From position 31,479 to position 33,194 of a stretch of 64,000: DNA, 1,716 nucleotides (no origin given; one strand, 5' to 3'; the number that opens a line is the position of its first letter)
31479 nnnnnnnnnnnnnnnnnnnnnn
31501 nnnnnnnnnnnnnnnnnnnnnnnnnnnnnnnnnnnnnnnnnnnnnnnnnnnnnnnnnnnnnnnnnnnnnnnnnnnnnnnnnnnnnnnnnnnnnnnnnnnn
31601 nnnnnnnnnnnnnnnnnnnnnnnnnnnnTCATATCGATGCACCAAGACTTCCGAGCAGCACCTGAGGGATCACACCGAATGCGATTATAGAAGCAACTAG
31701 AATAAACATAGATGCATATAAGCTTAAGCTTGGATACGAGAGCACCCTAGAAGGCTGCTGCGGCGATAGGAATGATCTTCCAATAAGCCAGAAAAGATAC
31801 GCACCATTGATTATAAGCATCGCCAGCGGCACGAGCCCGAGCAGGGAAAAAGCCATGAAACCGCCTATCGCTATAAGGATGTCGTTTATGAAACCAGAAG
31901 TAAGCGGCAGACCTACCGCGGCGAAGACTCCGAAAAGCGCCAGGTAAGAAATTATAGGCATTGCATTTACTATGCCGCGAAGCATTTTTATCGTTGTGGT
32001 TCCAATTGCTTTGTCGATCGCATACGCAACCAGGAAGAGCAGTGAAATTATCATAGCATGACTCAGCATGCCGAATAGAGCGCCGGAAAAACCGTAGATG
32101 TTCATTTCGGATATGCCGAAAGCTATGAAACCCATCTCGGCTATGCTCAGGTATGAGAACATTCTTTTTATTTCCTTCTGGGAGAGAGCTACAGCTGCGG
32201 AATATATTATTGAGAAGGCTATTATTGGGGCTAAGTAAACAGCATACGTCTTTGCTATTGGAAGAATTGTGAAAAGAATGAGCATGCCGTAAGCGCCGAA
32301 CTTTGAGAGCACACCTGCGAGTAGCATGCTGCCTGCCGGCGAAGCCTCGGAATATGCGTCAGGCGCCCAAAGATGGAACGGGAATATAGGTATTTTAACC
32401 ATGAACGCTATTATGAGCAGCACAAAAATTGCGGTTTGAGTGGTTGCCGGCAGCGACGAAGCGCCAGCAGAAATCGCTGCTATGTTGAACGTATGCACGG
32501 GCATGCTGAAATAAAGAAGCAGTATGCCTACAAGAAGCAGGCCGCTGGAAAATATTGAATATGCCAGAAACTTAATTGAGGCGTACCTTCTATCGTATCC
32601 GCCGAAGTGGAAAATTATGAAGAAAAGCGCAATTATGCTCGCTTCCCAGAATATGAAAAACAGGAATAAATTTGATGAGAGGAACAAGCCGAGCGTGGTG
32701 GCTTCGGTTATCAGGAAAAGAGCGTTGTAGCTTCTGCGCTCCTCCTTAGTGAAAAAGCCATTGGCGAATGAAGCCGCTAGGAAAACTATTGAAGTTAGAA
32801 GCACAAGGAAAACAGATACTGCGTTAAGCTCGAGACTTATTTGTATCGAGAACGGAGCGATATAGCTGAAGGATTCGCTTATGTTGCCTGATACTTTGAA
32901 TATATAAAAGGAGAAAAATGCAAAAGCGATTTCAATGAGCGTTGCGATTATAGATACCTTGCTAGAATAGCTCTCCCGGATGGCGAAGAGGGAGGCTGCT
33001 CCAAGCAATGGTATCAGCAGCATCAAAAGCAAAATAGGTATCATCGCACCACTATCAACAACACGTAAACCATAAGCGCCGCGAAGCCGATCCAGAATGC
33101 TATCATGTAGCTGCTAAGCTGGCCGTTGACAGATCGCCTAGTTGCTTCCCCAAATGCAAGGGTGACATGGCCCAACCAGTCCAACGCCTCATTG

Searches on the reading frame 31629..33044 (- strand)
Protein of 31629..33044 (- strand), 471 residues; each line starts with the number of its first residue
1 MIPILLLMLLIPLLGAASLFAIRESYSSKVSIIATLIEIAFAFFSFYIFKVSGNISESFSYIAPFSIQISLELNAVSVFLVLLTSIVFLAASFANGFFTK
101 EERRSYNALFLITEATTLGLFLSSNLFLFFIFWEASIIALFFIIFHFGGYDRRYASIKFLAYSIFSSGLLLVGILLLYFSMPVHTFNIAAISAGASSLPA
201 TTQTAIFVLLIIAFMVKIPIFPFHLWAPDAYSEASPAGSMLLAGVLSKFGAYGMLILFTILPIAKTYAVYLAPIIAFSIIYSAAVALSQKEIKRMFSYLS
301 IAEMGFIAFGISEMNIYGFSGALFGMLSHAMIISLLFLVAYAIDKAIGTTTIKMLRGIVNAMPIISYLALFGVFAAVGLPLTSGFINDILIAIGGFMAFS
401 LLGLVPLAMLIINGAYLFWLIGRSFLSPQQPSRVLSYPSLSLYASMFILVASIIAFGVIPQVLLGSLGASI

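Call 46: find_encoding_contigs(protein=window:31629-33044:-, flank=10000, max_places=1)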
Protein window:31629-33044:- (471 aa): 10 contigs read that carry it; 1 place shown.
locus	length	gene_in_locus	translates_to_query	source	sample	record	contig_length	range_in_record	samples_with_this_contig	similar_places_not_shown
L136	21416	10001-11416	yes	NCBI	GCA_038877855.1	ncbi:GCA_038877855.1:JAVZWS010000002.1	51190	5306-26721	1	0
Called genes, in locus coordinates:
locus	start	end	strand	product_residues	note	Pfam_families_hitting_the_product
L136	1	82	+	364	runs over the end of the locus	PF27233:MJ0711_N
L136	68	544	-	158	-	PF00293:NUDIX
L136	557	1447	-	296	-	PF03144:GTP_EFTU_D2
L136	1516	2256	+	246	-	PF00483:NTP_transferase, PF12804:NTP_transf_3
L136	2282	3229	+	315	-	PF18689:PriX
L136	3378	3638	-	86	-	-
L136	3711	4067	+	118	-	PF00507:Oxidored_q4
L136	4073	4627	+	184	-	PF01058:Oxidored_q6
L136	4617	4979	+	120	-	PF00329:Complex1_30kDa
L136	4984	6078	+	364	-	PF00346:Complex1_49kDa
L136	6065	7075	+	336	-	PF00146:NADHdh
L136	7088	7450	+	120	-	PF13183:Fer4_8 (faint), PF13534:Fer4_17 (faint), PF13237:Fer4_10, PF14697:Fer4_21, PF12838:Fer4_7, PF13187:Fer4_9 (weak), PF12797:Fer4_2 (weak), PF00037:Fer4 (weak), +2 more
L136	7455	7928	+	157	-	PF00499:Oxidored_q3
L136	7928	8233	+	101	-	PF00420:Oxidored_q2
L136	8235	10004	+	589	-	PF00662:Proton_antipo_N, PF00361:Proton_antipo_M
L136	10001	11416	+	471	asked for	PF00361:Proton_antipo_M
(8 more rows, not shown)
